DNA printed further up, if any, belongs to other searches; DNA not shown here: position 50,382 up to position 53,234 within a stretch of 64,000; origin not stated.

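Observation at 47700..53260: Gene ends and spacers of array B are homogenised while the propeller cores diverge (gene conversion / cassette-shuffling substrate)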

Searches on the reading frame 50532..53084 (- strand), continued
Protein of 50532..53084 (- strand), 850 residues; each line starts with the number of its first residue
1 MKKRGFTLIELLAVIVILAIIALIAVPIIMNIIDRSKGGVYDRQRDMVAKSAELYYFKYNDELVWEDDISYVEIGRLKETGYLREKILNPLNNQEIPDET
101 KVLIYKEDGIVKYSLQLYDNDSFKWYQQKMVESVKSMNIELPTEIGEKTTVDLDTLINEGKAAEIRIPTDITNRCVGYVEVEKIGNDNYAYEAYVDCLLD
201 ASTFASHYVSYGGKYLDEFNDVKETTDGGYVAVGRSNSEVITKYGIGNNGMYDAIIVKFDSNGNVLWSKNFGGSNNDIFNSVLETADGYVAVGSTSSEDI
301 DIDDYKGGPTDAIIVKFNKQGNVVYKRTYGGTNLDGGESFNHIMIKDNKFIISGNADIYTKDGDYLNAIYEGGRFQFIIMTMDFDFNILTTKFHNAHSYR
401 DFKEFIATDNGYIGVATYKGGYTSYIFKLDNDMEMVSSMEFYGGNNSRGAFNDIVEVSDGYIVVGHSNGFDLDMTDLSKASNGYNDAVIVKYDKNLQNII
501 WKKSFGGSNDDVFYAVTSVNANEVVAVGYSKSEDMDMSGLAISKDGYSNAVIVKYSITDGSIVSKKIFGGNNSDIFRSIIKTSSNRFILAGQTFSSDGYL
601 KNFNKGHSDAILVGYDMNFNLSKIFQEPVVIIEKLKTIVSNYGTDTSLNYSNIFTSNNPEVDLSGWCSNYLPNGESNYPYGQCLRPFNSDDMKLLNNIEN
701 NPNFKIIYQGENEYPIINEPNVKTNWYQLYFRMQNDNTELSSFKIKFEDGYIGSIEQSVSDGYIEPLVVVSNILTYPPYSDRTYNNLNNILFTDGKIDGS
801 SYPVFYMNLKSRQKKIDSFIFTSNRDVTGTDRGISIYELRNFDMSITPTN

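Call 51: find_related_loci(query=A1, collection=genome_contigs, flank=10000)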
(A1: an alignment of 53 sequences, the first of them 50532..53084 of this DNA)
Query A1 (850 aa) in genome_contigs; peptide patterns used: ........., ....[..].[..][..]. (x = any residue, [..] = any of these).
598 stretches matched a pattern (row limit reached: there are more); 316 encode a relative of the query (tblastn E <= 1e-3); the best 80 are kept; 79 distinct loci.
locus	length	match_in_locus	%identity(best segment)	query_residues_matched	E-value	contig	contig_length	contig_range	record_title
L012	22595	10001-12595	48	3-849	0e+0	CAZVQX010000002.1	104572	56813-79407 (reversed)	MAG TPA_asm: uncultured Muribaculaceae bacterium isolate SRP192927_co8_88 genome assembly, contig: NODE_103_length_10457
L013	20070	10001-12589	51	1-850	0e+0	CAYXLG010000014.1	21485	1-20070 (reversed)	MAG TPA_asm: uncultured Muribaculaceae bacterium isolate SRP192927_co8_203 genome assembly, contig: NODE_1919_length_214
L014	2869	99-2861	37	1-850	3e-154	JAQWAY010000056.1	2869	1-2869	MAG: Bacilli bacterium isolate STF2_207 NODE_155891_length_2869_cov_14.732312_Sandtown_F2, whole genome shotgun sequence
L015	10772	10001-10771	56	2-258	2e-76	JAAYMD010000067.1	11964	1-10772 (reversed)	MAG: Mollicutes bacterium isolate AS20ysBPTH_155 66457_AS20, whole genome shotgun sequence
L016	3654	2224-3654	36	138-612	6e-64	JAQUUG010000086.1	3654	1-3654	MAG: Bacilli bacterium isolate STD2_138 NODE_122054_length_3654_cov_3.290899_Sandtown_D2, whole genome shotgun sequence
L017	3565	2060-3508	26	2-528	5e-18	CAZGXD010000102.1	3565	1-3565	MAG TPA_asm: uncultured Muribaculaceae bacterium isolate binchicken_co157_473 genome assembly, contig: NODE_64951_length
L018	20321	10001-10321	37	2-108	3e-17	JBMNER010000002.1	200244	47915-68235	MAG: Bacilli bacterium isolate SBF912LR0HQ0071 contig_38052, whole genome shotgun sequence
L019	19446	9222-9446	53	2-76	7e-16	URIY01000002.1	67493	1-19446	uncultured Tenericutes bacterium isolate UMGS1045 genome assembly, contig: NODE_259_length_67493_cov_13.985453, whole ge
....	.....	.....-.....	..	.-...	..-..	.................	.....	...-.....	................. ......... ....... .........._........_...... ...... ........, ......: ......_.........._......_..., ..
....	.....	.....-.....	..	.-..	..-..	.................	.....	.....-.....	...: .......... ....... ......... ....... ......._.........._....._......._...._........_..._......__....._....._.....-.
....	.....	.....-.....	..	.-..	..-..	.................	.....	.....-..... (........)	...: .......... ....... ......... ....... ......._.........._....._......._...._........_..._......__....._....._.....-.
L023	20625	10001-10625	34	1-126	3e-14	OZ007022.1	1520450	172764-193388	MAG: uncultured Bacilli bacterium isolate 6730_HET_VAC_s0.ctg000451l_hifiasm_large MAG genome assembly, chromosome: 1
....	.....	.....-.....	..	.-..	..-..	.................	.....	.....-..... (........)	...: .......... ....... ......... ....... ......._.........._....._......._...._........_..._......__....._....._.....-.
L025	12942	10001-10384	38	3-125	5e-15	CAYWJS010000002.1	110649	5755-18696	MAG TPA_asm: uncultured Erysipelotrichia bacterium isolate SRP192927_co8_19 genome assembly, contig: NODE_94_length_1106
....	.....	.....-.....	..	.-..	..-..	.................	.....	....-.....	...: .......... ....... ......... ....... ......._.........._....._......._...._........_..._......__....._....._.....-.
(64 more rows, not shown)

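Call 52: predict_structure(alignment_id=A1)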
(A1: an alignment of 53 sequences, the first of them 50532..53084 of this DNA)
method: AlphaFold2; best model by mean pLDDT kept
length: 850 residues; sequences in the alignment: 53
mean_pLDDT: 86.9   pTM: 0.76
mean pLDDT of the five models: 86.9, 86.5, 86.3, 86.1, 84.6
residues with pLDDT >= 90: 419; 70-90: 367; 50-70: 60; < 50: 4
segments of 3 or more residues with pLDDT < 50: 1-3
pLDDT, mean of each block of 10 residues (from residue 1): 58 84 75 73 82 87 82 85 78 81 84 82 83 84 77 81 78 76 81 70 77 87 96 88 61 92 90 88 96 88 81 95 93 83 94 89 84 80 94 74 88 85 87 91 81 95 94 88 92 95 94 96 97 93 90 97 94 95 95 87 73 95 81 71 93 89 77 90 92 92 90 96 95 88 97 97 97 83 92 92 94 95 91 94 89
secondary structure, 60 per line:
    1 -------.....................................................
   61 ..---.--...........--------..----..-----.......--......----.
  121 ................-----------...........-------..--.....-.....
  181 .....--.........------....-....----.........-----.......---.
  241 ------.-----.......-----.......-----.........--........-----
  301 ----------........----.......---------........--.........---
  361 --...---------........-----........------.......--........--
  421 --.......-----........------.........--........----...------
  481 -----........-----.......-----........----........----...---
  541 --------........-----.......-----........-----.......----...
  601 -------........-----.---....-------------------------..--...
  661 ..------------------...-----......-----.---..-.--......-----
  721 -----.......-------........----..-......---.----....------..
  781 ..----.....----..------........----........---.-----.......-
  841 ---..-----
elements in order (helices of 4 or more, strands of 3 or more residues): H8-62 E69-73 H74-79 E101-107 E110-115 H120-136 E148-152 H153-158 E170-174 E176-185 E188-196 E203-206 E208-211 E216-224 E230-236 E253-259 E265-271 E277-285 E288-295 E311-318 E323-329 E339-346 E349-357 E375-382 E388-395 E402-408 E411-418 E423-429 E435-442 E449-457 E460-467 E486-493 E499-505 E511-518 E523-530 E549-556 E562-568 E574-581 E587-593 E608-615 E625-628 E658-662 E692-694 E710-715 E726-732 E740-747 H755-760 E769-772 H779-782 H787-791 E804-811 E816-823 E833-839
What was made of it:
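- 50532..53084 (-): G2 (850 aa), a modular type IV pilin. The AlphaFold model shows an alpha1 helix at 8-62, a small pilin beta domain to ~115, a helix plus beta domain to ~196, a 7-bladed propeller at ~203-628 and a beta-sandwich at 658-850. Model in call 52 (pLDDT 86.9).
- On Modular type IV pilin: The AF2 model has a helix at 8-62 and then beta strands at 69-115 (call 52). 7-bladed propeller at ~203-628 and beta-sandwich at 658-850 (call 52).
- AF2 model with pLDDT 86.9 showing the alpha1 helix, 7 four-stranded blades and a beta-sandwich (call 52).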

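Call 56: fold_search(model_id=the predicted structure, library=pdb)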
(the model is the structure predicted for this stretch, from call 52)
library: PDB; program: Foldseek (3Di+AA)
matches with E <= 10: 1094; with E <= 0.001: 377
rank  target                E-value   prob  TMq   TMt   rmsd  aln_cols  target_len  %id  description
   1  7fh7                  4.8e-21  1.00  0.40  0.52  10.8       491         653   18  Friedel-Crafts alkylation enzyme CylK mutant Y37F (released 2022-02-16)
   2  7fh8                  9.2e-21  1.00  0.40  0.52  11.4       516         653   18  Friedel-Crafts alkylation enzyme CylK mutant H391A (released 2022-02-16)
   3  7roo                  1.5e-20  1.00  0.39  0.51  11.2       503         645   18  Crystal structure of Friedel-Crafts alkylating enzyme CylK from Cylindospermum licheniforme with bromide (released 2022-03-23)
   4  7fh6                  2.0e-20  1.00  0.40  0.52   4.0       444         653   20  Friedel-Crafts alkylation enzyme CylK (released 2022-02-16)
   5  7ron                  2.3e-20  1.00  0.41  0.54  10.9       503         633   19  Crystal structure of the Friedel-Crafts alkylating enzyme CylK from Cylindospermum licheniforme (released 2022-03-23)
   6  9n78_LH               1.4e-08  1.00  0.19  0.21  20.0       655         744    8  SSU processome maturation and disassembly, State L (released 2025-11-05)
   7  9cnz_B                5.3e-08  1.00  0.24  0.51   8.9       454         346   11  Structure of BAM complexed with PTB2 ligand in detergent (released 2024-12-25)
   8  6jp6_A                8.3e-08  1.00  0.18  0.16  24.9       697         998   11  The X-ray structure of yeast tRNA methyltransferase complex of Trm7 and Trm734 essential for 2'-O-methylation at the f (released 2019-10-02)
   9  9cnw_B                9.2e-08  1.00  0.26  0.56   8.5       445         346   11  CryoEM structure of the APO-BAM complex in DDM detergent (released 2024-12-25)
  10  9n6v_LH               9.2e-08  1.00  0.21  0.21  19.5       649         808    9  SSU processome maturation and disassembly, State A (released 2025-11-05)
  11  8hmc_B                1.3e-07  1.00  0.16  0.12  24.8       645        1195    9  base module state 1 of Tetrahymena IFT-A (released 2023-06-14)
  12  9n6z_LH               1.5e-07  1.00  0.19  0.20  19.9       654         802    8  SSU processome maturation and disassembly, State D (released 2025-11-05)
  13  9l35_A                2.3e-07  1.00  0.22  0.54   6.9       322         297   11  Crystal structure of C45G9.5 protein from Caenorhabditis elegans (released 2025-12-17)
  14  1yfq                  2.7e-07  1.00  0.25  0.54  10.1       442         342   13  High resolution S. cerevisiae Bub3 mitotic checkpoint protein (released 2005-01-11)
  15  9g33_UH               3.1e-07  1.00  0.27  0.38   7.1       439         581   11  Stalled 90S - Utp23-Krr1-deltaC3 (released 2025-06-18)
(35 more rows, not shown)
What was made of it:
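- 50532..53084 (-): Best Foldseek PDB match is the CylK propeller, E 5e-21 (call 56).
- On Modular type IV pilin: CylK-like propeller match (call 56).
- Closest known: CylK-type / SBBP-like seven-bladed beta-propellers. Same: Best structural match of the core (Foldseek E 5e-21, 18-20 % identity, call 56).
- The best PDB match is the CylK propeller (call 56).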
